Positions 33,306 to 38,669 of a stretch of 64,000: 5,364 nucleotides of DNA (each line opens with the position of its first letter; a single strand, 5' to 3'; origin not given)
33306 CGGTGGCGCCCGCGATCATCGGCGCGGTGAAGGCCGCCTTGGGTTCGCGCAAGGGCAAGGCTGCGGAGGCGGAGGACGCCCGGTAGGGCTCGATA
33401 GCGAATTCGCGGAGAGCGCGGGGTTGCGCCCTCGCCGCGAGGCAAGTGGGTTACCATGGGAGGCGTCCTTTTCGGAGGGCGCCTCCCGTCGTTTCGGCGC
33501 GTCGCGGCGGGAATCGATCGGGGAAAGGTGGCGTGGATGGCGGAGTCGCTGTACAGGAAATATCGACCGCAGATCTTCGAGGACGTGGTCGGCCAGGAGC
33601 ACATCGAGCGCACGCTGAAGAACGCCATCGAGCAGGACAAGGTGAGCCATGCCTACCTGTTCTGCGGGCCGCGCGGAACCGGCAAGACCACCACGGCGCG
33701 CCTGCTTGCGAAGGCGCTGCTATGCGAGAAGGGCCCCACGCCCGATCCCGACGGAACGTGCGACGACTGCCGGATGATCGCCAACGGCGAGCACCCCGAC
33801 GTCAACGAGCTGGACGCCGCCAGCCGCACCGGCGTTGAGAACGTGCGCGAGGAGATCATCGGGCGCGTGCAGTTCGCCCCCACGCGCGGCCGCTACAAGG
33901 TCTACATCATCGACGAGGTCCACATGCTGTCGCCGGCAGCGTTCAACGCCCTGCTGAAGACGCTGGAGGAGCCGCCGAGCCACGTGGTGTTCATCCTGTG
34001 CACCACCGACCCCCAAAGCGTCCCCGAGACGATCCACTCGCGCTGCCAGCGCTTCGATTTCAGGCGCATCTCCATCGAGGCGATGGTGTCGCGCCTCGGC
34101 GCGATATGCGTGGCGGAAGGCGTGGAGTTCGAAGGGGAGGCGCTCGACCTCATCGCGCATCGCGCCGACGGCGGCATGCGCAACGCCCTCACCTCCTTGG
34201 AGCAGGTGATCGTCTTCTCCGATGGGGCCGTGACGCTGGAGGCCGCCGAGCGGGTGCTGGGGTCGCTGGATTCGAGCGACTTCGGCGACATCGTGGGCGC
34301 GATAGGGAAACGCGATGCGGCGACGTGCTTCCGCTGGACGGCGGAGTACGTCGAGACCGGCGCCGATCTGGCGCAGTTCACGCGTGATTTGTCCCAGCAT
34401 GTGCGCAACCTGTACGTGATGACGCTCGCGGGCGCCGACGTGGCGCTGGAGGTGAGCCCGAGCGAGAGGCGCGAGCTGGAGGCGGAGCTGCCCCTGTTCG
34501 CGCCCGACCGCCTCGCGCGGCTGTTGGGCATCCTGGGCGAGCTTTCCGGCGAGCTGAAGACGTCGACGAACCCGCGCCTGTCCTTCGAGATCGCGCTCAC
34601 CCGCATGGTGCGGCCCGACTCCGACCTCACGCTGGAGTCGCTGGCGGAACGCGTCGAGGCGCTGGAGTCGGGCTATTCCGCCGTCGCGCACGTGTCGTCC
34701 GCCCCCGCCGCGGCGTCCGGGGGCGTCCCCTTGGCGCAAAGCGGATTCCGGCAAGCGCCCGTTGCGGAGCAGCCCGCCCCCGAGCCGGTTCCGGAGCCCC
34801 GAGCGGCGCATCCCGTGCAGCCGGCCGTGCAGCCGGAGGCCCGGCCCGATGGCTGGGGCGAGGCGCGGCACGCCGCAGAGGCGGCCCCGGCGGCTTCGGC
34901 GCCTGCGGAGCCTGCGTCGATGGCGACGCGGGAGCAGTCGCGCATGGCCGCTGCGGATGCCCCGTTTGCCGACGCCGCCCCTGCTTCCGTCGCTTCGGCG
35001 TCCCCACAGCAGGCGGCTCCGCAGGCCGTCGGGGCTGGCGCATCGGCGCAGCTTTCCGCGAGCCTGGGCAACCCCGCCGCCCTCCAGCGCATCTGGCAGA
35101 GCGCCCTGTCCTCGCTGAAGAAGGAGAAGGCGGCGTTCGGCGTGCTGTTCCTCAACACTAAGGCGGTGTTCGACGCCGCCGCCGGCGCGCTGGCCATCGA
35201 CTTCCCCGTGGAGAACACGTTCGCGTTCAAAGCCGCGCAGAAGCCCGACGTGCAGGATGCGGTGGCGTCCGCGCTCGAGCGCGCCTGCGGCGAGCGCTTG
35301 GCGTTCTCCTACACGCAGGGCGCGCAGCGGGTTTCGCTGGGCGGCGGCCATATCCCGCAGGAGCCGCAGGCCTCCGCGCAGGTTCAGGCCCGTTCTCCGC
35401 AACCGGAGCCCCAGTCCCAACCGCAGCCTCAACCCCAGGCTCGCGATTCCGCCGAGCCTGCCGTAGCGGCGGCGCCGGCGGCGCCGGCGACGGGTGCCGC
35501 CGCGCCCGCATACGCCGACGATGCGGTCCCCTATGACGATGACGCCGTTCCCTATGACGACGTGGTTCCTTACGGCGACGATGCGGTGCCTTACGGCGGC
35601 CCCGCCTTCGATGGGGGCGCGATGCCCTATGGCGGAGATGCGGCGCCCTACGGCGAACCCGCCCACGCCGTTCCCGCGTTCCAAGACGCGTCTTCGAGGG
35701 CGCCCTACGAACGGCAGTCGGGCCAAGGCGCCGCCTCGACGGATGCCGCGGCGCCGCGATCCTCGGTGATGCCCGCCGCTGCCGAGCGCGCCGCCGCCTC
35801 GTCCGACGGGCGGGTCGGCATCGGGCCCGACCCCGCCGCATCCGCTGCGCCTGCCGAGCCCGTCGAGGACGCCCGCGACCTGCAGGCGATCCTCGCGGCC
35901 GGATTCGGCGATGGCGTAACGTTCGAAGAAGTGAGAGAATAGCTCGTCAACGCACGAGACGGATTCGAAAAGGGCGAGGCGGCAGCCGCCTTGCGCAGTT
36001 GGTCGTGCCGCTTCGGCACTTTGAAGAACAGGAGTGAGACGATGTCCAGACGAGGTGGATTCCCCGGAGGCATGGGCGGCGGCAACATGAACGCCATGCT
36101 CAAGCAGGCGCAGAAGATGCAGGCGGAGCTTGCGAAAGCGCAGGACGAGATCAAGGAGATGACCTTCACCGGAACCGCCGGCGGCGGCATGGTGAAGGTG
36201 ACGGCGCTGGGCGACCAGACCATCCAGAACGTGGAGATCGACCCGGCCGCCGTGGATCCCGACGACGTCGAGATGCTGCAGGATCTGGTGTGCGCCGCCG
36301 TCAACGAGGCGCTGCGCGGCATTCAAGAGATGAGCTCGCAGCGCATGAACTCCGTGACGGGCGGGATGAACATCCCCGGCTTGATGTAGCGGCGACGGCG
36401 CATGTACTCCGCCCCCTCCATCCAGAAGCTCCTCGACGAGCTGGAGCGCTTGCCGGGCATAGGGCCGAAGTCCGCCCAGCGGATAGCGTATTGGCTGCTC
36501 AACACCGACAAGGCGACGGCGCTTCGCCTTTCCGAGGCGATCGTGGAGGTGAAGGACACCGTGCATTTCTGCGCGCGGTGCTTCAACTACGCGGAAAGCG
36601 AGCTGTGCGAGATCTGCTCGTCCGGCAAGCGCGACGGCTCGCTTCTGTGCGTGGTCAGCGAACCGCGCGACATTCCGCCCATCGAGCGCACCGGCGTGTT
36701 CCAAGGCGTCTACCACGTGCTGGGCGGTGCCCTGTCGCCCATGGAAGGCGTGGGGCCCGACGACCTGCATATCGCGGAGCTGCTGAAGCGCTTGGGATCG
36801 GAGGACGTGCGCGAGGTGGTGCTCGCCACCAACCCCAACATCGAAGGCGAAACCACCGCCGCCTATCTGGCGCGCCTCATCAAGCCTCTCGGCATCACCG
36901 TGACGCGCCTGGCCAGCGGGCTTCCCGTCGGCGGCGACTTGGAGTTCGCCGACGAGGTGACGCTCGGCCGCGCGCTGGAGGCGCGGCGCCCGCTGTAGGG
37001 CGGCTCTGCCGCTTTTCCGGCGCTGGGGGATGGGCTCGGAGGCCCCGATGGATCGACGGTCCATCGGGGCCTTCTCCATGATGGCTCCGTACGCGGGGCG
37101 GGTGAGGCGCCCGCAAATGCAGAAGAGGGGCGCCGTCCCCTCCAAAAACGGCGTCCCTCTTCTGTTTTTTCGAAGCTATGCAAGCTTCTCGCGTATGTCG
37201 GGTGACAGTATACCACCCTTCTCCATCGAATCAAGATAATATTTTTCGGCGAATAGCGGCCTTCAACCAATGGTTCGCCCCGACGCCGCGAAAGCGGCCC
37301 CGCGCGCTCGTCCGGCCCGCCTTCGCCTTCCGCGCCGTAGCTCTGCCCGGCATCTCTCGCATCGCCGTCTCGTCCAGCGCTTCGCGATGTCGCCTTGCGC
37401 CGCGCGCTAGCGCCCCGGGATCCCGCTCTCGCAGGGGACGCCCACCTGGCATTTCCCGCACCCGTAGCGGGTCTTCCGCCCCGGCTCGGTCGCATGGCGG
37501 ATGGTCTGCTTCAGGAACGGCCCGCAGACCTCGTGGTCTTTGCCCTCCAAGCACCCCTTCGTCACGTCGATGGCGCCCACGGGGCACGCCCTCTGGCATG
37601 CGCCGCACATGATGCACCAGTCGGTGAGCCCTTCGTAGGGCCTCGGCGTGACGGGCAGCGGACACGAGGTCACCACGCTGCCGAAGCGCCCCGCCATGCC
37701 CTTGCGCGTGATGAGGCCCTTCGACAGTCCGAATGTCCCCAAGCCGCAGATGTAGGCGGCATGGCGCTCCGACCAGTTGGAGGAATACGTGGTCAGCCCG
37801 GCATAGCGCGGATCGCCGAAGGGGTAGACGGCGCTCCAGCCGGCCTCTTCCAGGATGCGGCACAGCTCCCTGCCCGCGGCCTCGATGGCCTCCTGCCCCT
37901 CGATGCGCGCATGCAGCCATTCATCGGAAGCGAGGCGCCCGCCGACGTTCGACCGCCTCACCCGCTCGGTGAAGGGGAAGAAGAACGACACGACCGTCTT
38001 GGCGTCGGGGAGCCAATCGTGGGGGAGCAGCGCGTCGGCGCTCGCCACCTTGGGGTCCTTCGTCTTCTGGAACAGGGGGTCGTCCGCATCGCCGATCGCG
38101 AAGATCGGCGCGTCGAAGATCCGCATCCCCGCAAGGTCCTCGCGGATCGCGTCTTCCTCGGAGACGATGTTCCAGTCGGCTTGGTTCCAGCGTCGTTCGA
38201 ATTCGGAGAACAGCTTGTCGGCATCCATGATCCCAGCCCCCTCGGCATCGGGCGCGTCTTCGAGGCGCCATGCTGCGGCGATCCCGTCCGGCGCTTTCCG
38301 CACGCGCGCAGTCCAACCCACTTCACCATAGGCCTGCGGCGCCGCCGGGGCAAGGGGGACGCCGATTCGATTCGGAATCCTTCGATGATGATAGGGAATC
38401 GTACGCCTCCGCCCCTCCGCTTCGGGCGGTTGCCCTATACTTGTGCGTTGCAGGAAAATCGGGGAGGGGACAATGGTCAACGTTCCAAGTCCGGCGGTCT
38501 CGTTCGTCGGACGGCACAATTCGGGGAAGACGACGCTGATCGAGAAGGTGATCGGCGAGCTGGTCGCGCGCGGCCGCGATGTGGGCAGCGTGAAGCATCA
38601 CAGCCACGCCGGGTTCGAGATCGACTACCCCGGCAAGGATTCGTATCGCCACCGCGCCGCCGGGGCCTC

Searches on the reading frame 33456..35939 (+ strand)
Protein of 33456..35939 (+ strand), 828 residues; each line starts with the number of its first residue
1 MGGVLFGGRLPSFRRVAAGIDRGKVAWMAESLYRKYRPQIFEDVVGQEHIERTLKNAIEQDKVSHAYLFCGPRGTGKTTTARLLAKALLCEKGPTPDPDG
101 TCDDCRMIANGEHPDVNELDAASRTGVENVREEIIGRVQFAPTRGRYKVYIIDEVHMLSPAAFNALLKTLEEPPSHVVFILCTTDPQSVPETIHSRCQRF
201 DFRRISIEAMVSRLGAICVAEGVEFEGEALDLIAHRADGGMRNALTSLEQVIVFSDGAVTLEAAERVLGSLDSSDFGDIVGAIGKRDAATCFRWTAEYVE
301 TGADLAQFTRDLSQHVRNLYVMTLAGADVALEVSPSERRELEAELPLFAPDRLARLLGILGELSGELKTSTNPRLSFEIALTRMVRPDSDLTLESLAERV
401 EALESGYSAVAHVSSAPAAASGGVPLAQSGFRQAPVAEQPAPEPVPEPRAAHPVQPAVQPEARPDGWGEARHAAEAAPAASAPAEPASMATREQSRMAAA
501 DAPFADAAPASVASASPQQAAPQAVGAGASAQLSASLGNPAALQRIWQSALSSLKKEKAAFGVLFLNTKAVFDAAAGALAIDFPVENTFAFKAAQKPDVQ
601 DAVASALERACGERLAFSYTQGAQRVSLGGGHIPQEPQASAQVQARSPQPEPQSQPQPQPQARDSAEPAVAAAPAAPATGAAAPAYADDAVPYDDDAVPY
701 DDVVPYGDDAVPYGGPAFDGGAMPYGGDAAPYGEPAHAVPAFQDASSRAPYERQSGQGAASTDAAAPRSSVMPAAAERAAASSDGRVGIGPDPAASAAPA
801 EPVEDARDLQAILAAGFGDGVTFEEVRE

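Call 54: search_protein_families(library=pfam, proteins=[window:33456-35939:+], max_evalue=0.00001)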
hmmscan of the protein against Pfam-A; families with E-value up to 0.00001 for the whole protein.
window:33456-35939:+ (828 aa): 8 families
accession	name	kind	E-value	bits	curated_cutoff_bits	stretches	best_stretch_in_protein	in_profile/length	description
PF13177.12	DNA_pol3_delta2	-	3.1e-48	164.2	27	1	46-205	1-160/161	DNA polymerase III, delta subunit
PF12169.13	DNA_pol3_gamma3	-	2.9e-15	56.7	24.4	1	259-388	1-131/143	DNA polymerase III subunits gamma and tau domain III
PF00004.35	AAA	-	5.8e-12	46.6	21.2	1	68-201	2-124/131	ATPase family associated with various cellular activities (AAA)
PF22608.2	DNAX_ATPase_lid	-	4.1e-10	39.7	27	1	212-257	4-49/49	DNA polymerase III clamp loader subunit, ATPase lid domain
PF13401.12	AAA_22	-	9.1e-08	32.9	27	1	67-183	8-122/130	AAA domain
PF05496.18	RuvB_N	-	3.5e-06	27.3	27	0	37-91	2-60/159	Holliday junction DNA helicase RuvB P-loop domain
PF21960.2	RCF1-5-like_lid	-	5.8e-06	26.6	27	0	213-249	2-39/43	RCF1/5-like, AAA+ ATPase lid domain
PF13191.12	AAA_16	-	7.9e-06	26.9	32.6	0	44-180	2-167/167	AAA ATPase domain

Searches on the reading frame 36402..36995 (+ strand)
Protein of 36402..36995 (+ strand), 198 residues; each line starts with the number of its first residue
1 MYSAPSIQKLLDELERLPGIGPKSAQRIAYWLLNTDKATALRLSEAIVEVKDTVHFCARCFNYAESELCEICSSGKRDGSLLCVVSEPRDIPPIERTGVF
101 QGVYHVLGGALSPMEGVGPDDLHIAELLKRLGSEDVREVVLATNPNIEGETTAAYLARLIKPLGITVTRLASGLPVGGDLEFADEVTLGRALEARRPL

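Call 10: search_protein_families(library=pfam, proteins=[window:36402-36995:+], max_evalue=0.001)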
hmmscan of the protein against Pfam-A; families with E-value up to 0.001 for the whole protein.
window:36402-36995:+ (198 aa): 6 families
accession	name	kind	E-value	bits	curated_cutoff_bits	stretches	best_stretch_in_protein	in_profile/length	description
PF13662.12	Toprim_4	-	1.9e-23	82.9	25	1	81-171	2-85/85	Toprim domain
PF21176.3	RecR_HhH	-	1.6e-18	66.7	27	1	7-50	1-44/45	RecR, helix-hairpin-helix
PF21175.2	RecR_C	-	1.8e-12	46.8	22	1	173-196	1-24/24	RecR, C-terminal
PF01751.28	Toprim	-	2.9e-10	40.6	23.1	1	82-163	2-89/96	Toprim domain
PF02132.21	RecR_ZnF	-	1.3e-08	34.8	22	1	54-74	1-21/21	RecR, Cys4-zinc finger domain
PF00633.29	HHH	-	0.00014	22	24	1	11-28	10-27/30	Helix-hairpin-helix motif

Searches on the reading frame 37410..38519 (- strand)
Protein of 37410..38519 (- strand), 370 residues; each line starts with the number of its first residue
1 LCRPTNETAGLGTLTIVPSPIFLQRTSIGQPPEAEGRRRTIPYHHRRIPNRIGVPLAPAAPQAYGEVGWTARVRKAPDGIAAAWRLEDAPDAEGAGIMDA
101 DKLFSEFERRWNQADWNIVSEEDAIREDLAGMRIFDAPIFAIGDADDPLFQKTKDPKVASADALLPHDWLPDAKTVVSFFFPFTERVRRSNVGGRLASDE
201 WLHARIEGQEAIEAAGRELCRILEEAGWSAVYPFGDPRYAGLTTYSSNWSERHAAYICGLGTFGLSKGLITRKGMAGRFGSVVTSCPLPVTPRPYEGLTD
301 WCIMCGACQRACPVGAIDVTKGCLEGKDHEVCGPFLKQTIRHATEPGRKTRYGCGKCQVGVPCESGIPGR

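Call 10: search_protein_families(library=pfam, proteins=[window:37410-38519:-], max_evalue=0.001)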
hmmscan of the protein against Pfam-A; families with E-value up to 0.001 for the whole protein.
window:37410-38519:- (370 aa): 2 families
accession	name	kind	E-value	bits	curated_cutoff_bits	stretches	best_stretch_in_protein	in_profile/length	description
PF00037.32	Fer4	-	1e-06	28.7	21.1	1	299-318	5-24/24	4Fe-4S binding domain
PF13484.11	Fer4_16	-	0.00012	23.2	30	1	302-358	2-60/66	4Fe-4S double cluster binding domain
